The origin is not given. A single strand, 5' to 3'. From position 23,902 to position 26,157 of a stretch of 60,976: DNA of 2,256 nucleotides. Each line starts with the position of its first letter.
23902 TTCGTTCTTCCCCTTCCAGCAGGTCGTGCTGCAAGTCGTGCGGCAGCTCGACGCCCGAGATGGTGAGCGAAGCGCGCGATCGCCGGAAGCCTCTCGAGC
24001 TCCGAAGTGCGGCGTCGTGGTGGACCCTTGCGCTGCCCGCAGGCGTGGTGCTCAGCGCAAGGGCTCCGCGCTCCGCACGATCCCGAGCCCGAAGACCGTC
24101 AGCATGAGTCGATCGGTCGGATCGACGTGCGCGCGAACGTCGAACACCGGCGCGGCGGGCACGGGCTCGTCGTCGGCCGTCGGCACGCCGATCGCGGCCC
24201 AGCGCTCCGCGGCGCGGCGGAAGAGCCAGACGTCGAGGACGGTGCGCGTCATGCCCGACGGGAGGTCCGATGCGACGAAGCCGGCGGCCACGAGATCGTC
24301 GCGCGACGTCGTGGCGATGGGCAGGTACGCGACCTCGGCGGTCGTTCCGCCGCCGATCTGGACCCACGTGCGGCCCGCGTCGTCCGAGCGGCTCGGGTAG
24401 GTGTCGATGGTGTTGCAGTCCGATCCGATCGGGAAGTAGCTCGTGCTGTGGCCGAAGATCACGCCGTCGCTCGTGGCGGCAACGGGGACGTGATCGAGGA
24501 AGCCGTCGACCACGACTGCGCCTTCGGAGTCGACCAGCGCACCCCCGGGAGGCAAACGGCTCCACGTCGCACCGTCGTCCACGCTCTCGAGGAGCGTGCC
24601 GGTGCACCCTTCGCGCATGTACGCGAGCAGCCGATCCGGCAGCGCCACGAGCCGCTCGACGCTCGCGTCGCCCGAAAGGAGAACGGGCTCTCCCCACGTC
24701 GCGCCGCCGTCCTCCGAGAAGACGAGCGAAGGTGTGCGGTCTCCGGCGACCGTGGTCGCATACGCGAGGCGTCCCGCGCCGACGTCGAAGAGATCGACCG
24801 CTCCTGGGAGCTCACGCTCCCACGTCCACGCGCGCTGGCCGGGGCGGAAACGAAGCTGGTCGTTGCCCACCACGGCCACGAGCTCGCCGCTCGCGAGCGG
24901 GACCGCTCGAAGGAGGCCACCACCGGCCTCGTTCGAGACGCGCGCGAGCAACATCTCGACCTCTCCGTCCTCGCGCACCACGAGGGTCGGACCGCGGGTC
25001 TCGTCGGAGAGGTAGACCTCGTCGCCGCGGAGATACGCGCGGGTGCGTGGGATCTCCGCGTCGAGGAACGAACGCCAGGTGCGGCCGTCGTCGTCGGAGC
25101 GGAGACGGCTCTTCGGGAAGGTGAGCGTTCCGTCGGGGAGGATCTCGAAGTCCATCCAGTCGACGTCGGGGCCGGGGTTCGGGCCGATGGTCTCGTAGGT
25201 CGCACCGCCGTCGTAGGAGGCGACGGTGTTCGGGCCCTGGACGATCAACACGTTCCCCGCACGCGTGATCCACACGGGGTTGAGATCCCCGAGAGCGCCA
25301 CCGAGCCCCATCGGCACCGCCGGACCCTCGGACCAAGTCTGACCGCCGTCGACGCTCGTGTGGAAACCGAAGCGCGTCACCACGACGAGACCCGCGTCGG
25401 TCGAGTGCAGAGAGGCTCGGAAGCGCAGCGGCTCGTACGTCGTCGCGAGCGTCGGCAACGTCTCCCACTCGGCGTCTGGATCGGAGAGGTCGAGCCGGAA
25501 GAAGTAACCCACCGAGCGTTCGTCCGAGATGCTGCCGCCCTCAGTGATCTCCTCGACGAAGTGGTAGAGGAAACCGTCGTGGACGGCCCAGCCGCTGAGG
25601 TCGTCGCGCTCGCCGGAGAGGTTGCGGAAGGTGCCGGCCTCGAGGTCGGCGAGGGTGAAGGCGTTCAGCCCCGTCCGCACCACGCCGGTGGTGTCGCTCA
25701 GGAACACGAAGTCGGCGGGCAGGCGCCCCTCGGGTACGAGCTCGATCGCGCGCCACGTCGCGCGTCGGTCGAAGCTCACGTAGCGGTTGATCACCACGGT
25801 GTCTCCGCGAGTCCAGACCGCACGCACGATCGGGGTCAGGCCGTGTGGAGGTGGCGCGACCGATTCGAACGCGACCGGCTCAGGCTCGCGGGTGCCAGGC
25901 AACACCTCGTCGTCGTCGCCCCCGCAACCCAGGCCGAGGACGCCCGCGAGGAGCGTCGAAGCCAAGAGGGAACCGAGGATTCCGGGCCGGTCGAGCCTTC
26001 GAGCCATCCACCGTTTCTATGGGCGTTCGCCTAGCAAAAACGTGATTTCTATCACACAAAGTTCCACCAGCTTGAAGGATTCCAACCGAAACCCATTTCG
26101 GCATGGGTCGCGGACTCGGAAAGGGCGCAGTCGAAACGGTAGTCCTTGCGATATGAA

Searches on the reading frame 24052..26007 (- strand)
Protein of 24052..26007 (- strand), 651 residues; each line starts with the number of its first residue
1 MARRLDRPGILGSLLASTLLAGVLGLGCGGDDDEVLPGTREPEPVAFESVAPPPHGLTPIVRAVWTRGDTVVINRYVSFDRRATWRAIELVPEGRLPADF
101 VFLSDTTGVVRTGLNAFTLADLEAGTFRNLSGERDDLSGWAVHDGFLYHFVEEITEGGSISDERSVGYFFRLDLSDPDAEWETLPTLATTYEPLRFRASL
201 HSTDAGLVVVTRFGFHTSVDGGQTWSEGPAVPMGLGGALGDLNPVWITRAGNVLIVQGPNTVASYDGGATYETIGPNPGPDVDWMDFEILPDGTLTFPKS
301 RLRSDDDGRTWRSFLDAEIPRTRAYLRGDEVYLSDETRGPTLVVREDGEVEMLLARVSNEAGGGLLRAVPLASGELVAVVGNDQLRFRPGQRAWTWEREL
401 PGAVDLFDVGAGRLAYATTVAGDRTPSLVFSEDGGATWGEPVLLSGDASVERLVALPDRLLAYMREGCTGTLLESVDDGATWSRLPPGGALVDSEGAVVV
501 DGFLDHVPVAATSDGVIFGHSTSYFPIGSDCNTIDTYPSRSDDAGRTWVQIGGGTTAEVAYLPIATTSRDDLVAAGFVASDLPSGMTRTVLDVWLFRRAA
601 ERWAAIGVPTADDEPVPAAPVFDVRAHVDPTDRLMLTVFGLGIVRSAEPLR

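Call 79: search_protein_families(library=pfam, max_evalue=0.001, proteins=[window:24052-26007:-])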
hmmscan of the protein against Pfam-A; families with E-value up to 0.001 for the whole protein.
window:24052-26007:- (651 aa): 2 families
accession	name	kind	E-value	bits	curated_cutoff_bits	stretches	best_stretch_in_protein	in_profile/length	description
PF02012.26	BNR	-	2.9e-08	32.9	27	0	217-226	2-11/12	BNR/Asp-box repeat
PF13088.12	BNR_2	-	2e-05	24.5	31.4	0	419-485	131-201/277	BNR repeat-like domain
